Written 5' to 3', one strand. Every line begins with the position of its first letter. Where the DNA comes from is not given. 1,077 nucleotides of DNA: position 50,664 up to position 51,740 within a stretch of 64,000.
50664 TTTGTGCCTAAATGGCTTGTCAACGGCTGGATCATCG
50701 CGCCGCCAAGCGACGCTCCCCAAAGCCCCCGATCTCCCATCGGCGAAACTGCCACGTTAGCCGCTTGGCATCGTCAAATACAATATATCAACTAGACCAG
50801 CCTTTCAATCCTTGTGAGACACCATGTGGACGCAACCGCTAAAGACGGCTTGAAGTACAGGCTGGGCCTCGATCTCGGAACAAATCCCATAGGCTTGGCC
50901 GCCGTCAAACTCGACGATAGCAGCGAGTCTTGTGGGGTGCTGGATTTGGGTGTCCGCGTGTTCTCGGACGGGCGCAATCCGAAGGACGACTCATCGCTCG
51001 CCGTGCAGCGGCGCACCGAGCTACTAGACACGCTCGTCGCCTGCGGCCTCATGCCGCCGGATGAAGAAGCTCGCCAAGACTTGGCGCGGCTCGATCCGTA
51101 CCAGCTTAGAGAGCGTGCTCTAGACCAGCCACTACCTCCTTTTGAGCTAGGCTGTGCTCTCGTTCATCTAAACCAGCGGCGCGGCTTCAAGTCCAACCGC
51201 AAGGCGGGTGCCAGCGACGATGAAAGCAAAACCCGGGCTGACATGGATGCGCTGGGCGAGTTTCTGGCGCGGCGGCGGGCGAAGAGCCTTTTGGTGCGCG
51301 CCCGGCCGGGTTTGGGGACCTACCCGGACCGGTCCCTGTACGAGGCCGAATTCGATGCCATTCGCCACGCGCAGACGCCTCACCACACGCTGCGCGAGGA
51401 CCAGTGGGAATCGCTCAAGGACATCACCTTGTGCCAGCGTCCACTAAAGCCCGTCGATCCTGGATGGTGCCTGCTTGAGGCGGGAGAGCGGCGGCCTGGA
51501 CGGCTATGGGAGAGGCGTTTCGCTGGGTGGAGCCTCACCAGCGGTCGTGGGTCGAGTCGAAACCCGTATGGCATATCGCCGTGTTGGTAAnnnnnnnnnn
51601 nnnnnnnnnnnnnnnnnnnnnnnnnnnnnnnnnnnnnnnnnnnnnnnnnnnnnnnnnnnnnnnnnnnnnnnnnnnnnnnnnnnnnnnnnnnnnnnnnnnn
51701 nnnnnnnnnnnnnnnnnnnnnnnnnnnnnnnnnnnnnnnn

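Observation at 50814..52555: Decayed type II-C Cas9 N-terminus joined out of frame to a GH42 beta-galactosidase C-terminal fragment; no CRISPR array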

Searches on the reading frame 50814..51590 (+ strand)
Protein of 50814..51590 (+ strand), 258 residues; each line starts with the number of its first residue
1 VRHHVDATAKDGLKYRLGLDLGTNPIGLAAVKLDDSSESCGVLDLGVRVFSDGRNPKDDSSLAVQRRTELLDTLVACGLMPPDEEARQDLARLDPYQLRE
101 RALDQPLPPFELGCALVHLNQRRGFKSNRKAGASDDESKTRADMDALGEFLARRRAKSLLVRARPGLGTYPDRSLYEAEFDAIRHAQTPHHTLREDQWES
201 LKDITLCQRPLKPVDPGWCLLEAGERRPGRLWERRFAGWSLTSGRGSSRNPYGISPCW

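Call 3: search_protein_families(library=pfam, proteins=[window:50814-51590:+], max_evalue=1)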
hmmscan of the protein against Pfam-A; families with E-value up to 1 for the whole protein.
window:50814-51590:+ (258 aa): 1 family
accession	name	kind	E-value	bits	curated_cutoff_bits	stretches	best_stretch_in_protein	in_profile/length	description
PF23257.1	DUF7071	-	0.77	10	27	0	191-204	27-40/68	Domain of unknown function (DUF7071)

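Call 4: search_protein_families(library=ncbifam, proteins=[window:50814-51590:+], max_evalue=1)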
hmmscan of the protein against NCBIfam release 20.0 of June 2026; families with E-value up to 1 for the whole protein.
window:50814-51590:+ (258 aa): 1 family
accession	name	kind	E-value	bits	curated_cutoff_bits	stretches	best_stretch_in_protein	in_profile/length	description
TIGR01865.2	cas_Csn1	equivalog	2.6e-24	85.6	100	2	84-211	79-247/1070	type II CRISPR RNA-guided endonuclease Cas9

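Call 5: find_homologous_proteins(query=window:50814-51590:+)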
Query window:50814-51590:+ (258 aa): 417 proteins with E <= 0.001 among 3440 candidates; the best 120 are listed.
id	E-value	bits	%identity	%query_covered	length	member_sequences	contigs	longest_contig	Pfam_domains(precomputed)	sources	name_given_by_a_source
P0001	1.3e-172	591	100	100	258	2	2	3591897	-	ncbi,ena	-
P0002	1.0e-104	368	63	100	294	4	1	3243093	-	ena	-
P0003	2.6e-72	262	57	88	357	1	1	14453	-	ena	-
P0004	6.3e-72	261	54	84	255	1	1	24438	-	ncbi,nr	ncbi:MAG: type II CRISPR RNA-guided endonuclease Cas9, partial [Alphaproteobacteria bacterium]|nr:ty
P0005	8.6e-72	260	56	84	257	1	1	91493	-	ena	-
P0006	3.7e-70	255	55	84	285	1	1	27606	-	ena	-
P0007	1.6e-69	253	55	84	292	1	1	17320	-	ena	-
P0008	5.2e-69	251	56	81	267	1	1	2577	-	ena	-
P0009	1.5e-67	246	55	84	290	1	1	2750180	-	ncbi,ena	-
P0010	6.9e-67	244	55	84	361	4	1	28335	PF18470.7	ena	-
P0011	3.3e-65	239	54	84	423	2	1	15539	PF18470.7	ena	-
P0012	5.3e-65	238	53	84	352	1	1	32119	-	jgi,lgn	jgi:CRISPR-associated endonuclease Csn1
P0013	8.2e-65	237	52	83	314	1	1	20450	-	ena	-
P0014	1.4e-64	237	53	84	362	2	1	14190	PF18470.7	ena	-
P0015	1.9e-63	233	51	84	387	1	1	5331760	PF18470.7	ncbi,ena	-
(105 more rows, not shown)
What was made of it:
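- Tried and rejected: I considered this because the 120 best database hits were all shorter than 450 aa (call 5).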

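Call 6: search_solved_structures(query=window:50814-51590:+, max_evalue=1, show_alignments=2)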
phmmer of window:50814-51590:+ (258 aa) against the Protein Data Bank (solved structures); distinct sequences matched with E-value up to 1: 32.
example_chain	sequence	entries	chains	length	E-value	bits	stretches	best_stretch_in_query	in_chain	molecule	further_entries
9ar4_A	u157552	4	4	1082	2.6e-13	53.7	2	91-141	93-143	CRISPR-associated endonuclease Cas9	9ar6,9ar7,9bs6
8jtj_A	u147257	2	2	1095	3.8e-13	53.2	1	13-141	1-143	CRISPR-associated endonuclease Cas9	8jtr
6jdv_A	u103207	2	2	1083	2.3e-12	50.6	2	11-68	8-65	CRISPR-associated endonuclease Cas9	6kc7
6kc8_A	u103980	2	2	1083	2.3e-12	50.6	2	11-68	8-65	CRISPR-associated endonuclease Cas9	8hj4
8ja0_A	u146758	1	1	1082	2.5e-12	50.5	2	11-68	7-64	CRISPR-associated endonuclease Cas9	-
6jdq_A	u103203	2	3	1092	2.5e-12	50.5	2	11-68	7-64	CRISPR-associated endonuclease Cas9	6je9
8uzb_A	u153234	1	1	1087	4.5e-12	49.6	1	13-141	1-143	CRISPR-associated endonuclease Cas9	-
8uza_A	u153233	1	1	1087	4.7e-12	49.6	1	13-141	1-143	CRISPR-associated endonuclease Cas9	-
6je4_A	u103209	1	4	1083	3e-11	46.9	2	11-68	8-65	CRISPR-associated endonuclease Cas9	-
6je3_A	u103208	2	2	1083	4.7e-11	46.3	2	11-68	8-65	CRISPR-associated endonuclease Cas9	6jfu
8x5v_A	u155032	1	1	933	2e-10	44.2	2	88-141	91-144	BlCas9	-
8hnw_A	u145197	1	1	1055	3.1e-09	40.3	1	12-138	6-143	CRISPR-associated endonuclease Cas9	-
8hnt_A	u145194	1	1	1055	3.1e-09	40.3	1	12-138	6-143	CRISPR-associated endonuclease Cas9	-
21dz_A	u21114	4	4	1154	3.6e-09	40.1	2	14-68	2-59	CRISPR-associated endonuclease Cas9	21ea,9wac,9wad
8hnv_A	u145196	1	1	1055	4.1e-08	36.7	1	12-138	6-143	CRISPR-associated endonuclease Cas9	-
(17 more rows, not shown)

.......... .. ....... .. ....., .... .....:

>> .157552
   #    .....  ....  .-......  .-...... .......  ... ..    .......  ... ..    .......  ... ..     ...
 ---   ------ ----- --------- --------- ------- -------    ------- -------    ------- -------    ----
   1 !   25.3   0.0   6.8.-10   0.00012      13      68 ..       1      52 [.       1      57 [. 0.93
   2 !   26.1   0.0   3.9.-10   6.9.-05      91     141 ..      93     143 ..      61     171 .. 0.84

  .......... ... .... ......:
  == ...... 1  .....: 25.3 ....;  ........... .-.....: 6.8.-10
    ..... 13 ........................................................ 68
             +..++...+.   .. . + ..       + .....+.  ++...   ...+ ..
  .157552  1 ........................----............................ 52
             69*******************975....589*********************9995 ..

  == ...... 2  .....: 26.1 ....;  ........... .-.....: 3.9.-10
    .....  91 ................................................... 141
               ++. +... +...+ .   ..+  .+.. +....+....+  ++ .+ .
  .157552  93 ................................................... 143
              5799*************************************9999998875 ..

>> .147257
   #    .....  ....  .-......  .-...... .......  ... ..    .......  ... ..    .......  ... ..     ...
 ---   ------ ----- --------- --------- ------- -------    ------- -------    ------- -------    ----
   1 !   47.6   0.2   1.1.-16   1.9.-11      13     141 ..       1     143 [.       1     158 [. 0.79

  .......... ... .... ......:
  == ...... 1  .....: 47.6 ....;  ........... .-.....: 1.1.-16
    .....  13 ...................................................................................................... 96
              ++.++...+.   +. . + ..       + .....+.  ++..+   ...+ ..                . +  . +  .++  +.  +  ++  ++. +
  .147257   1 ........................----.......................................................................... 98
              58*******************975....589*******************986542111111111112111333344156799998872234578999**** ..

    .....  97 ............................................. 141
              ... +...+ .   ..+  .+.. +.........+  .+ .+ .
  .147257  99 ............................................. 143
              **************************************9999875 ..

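Call 8: find_encoding_contigs(protein=P0002, flank=10000, max_places=4)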
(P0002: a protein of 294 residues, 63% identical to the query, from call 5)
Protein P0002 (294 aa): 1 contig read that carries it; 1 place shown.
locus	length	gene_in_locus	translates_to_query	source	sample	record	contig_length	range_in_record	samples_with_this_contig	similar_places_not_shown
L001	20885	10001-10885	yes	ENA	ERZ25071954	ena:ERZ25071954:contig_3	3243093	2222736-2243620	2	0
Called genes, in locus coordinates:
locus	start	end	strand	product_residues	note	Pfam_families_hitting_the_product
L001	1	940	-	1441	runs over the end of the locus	PF02384:N6_Mtase (faint), PF07669:Eco57I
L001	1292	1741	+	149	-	-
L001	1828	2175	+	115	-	-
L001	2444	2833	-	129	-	PF02661:Fic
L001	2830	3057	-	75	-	-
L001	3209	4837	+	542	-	PF00251:Glyco_hydro_32N, PF08244:Glyco_hydro_32C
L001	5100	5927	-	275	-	PF00005:ABC_tran, PF13304:AAA_21 (weak), PF02463:SMC_N (weak)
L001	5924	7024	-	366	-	PF01032:FecCD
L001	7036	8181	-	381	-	PF01497:Peripla_BP_2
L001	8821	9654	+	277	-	PF02522:Antibiotic_NAT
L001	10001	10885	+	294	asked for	-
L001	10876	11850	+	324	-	PF08532:Glyco_hydro_42M (faint)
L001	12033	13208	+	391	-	PF07690:MFS_1, PF12832:MFS_1_like (weak), PF07690:MFS_1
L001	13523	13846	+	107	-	PF01649:Ribosomal_S20p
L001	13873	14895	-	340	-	PF06144:DNA_pol3_delta (faint), PF21694:DNA_pol3_delta_C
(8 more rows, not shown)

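Call 9: find_encoding_contigs(protein=P0001, flank=10000, max_places=4)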
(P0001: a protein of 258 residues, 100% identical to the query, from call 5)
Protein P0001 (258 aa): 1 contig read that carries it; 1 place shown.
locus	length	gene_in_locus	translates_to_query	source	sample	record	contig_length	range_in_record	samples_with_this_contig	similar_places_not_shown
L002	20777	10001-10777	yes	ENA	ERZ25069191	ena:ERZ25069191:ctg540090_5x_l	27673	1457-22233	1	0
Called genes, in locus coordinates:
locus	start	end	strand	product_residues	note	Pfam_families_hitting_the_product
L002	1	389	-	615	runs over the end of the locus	?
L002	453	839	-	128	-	PF02661:Fic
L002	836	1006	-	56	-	-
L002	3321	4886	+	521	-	PF00251:Glyco_hydro_32N, PF08244:Glyco_hydro_32C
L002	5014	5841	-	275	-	PF00005:ABC_tran, PF13304:AAA_21 (weak), PF02463:SMC_N (weak)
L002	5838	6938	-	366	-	PF01032:FecCD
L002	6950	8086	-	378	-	PF01497:Peripla_BP_2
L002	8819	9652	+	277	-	PF02522:Antibiotic_NAT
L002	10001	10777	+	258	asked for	-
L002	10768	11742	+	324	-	PF08532:Glyco_hydro_42M (faint)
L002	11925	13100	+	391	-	PF07690:MFS_1, PF12832:MFS_1_like (weak), PF07690:MFS_1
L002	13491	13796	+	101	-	PF01649:Ribosomal_S20p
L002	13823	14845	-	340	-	PF21694:DNA_pol3_delta_C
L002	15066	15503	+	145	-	-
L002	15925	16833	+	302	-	PF07738:Sad1_UNC (weak)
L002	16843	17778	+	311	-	PF02881:SRP54_N, PF13191:AAA_16 (weak), PF06414:Zeta_toxin (weak), PF00448:SRP54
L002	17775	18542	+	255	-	PF00483:NTP_transferase, PF12804:NTP_transf_3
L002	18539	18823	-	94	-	PF02597:ThiS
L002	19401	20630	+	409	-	PF13302:Acetyltransf_3, PF00583:Acetyltransf_1, PF13523:Acetyltransf_8 (faint), PF13302:Acetyltransf_3, PF00583:Acetyltransf_1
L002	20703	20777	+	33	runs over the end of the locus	-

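Call 25: find_related_loci(query=A3, collection=genome_contigs, flank=10000)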
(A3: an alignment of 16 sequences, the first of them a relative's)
Query A3 (423 aa) in genome_contigs; peptide patterns used: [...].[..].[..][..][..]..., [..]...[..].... (x = any residue, [..] = any of these).
599 stretches matched a pattern (row limit reached: there are more); 549 encode a relative of the query (tblastn E <= 1e-3); the best 80 are kept; 80 distinct loci.
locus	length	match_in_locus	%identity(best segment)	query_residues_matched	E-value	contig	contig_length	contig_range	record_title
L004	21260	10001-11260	92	1-423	0e+0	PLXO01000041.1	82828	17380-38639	MAG: Acetobacteraceae bacterium isolate palsa_925 73.20120700_P3D.41_contig_27954, whole genome shotgun sequence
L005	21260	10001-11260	72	5-423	0e+0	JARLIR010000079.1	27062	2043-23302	MAG: Rhizomicrobium sp. isolate MAG_CA125 MetaCoAG_Bin_125_Anoxic_k141_465471, whole genome shotgun sequence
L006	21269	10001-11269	91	1-423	0e+0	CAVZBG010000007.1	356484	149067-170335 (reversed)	MAG: uncultured Alphaproteobacteria bacterium isolate MFD02248.bin.2.128 genome assembly, contig: contig_38002, whole ge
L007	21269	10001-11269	66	5-423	5e-165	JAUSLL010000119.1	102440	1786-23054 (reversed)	MAG: Parvibaculum sp. isolate E19_concoct.bin.15_sub E19_k141_181264, whole genome shotgun sequence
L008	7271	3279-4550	65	2-423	3e-165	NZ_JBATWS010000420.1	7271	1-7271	MAG: Parvibaculum sp. isolate MFD12225_ilm_asm_bin14 k127_71729, whole genome shotgun sequence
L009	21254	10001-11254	53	5-419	6e-132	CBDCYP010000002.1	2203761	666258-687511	MAG: Dehalococcoidia bacterium isolate 06e8d7b6-4dd8-4511-a8b9-2df4b96a342a genome assembly, contig: contig_2, whole gen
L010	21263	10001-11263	54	5-417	4e-123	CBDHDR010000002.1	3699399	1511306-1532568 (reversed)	MAG: Dehalococcoidia bacterium isolate 3405ea0c-46a1-49ac-8793-a98dd5fa39b7 genome assembly, contig: contig_2, whole gen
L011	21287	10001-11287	53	1-419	8e-121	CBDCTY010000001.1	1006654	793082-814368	MAG: Dehalococcoidia bacterium isolate 8d763e54-a689-437c-9121-06e6f54ce659 genome assembly, contig: contig_1, whole gen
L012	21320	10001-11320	53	2-417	9e-121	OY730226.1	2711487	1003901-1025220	MAG: Dehalococcoidia bacterium isolate c007961a-0c0c-4106-a690-a869d044ef0b genome assembly, chromosome: 1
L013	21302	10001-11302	54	2-417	3e-120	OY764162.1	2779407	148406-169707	MAG: Dehalococcoidia bacterium isolate c2b86379-bd31-4c30-aa6f-eeb60e07e050 genome assembly, chromosome: 1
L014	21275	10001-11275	53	2-417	5e-120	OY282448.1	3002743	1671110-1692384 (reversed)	MAG: uncultured Chloroflexota bacterium genome assembly, chromosome: 1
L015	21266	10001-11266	53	5-417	2e-119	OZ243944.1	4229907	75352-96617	MAG: Chloroflexota bacterium isolate c2a6a117-7fdc-414d-9db2-dee508dba2e6 genome assembly, chromosome: 1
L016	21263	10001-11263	53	5-417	4e-118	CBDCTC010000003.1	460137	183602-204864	MAG: Dehalococcoidia bacterium isolate 84f1e96c-5f89-47d0-9b41-bcaa3e3d8f53 genome assembly, contig: contig_3, whole gen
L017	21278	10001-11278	54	5-417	2e-118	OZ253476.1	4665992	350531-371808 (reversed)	MAG: Dehalococcoidia bacterium isolate f6f1a14d-75c1-44c4-996a-bd844335e16e genome assembly, chromosome: 1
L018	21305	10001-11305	52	3-421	2e-117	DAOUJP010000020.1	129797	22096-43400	MAG TPA_asm: Chloroflexota bacterium isolate S34_270 k113_477917, whole genome shotgun sequence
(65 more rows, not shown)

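Call 31: search_protein_families(library=ncbifam, proteins=[L014:10004-13210:+, L014:13210-14121:+, L014:14156-14719:+], max_evalue=0.001)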
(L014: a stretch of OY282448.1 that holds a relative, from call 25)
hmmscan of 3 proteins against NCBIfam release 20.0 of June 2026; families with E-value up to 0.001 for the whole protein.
L014:10004-13210:+ (1068 aa): 2 families
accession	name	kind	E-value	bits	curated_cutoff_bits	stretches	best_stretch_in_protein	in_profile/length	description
TIGR01865.2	cas_Csn1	equivalog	9.4e-174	580.4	100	1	3-1008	1-1017/1070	type II CRISPR RNA-guided endonuclease Cas9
NF049971.1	CRISPR_Cas9d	exception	9.9e-40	137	375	1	477-918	462-876/986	type II CRISPR RNA-guided endonuclease Cas9d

L014:13210-14121:+ (303 aa): 9 families
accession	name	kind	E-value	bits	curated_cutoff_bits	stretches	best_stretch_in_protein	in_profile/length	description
TIGR03639.1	cas1_NMENI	exception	4.3e-75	252.6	120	1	4-277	2-277/278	type II CRISPR-associated endonuclease Cas1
TIGR00287.1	cas1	equivalog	1.4e-27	96.7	71.7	1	8-239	4-259/327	CRISPR-associated endonuclease Cas1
NF049935.1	cas4g_cas1g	exception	9.4e-17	60.7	560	1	4-239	215-473/546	CRISPR-associated endonuclease Cas4g/Cas1g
TIGR03640.1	cas1_DVULG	exception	5.3e-15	55.4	385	1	8-240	8-268/340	type I-C CRISPR-associated endonuclease Cas1c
TIGR04093.1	cas1_CYANO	exception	2.5e-11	43.1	385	1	147-231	160-252/334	type I-D CRISPR-associated endonuclease Cas1d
TIGR03983.1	cas1_MYXAN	equivalog_domain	7.6e-11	41.5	358.05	1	168-244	199-278/347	type I-MYXAN CRISPR-associated endonuclease Cas1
TIGR03638.1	cas1_ECOLI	exception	1.9e-07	30.6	215.6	1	23-253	29-251/269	type I-E CRISPR-associated endonuclease Cas1e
TIGR04329.1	cas1_PREFRAN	exception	2e-07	30.4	300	1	147-240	159-256/317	type V CRISPR-associated endonuclease Cas1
TIGR03641.1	cas1_HMARI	exception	0.00037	19.9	304.1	1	34-238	29-250/324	type I-B CRISPR-associated endonuclease Cas1b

L014:14156-14719:+ (187 aa): 0 families

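Call 37: find_encoding_contigs(protein=P0003, flank=10000, max_places=4)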
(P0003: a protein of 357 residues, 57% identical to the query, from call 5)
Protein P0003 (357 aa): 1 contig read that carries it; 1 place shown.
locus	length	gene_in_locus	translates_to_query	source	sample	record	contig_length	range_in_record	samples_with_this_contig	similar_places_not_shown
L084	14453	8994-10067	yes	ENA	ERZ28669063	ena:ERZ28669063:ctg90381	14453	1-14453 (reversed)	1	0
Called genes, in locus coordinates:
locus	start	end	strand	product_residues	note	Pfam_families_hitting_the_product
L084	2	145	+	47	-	?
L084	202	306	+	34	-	-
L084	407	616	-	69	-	-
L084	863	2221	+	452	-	PF00145:DNA_methylase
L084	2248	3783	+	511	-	-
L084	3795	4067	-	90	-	-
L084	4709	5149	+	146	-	-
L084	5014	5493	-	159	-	-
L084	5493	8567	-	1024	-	PF02384:N6_Mtase, PF01170:UPF0020 (faint), PF07669:Eco57I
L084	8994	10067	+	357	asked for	-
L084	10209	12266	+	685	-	PF13395:HNH_4, PF18541:RuvC_III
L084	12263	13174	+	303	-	PF01867:Cas_Cas1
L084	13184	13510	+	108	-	PF09827:CRISPR_Cas2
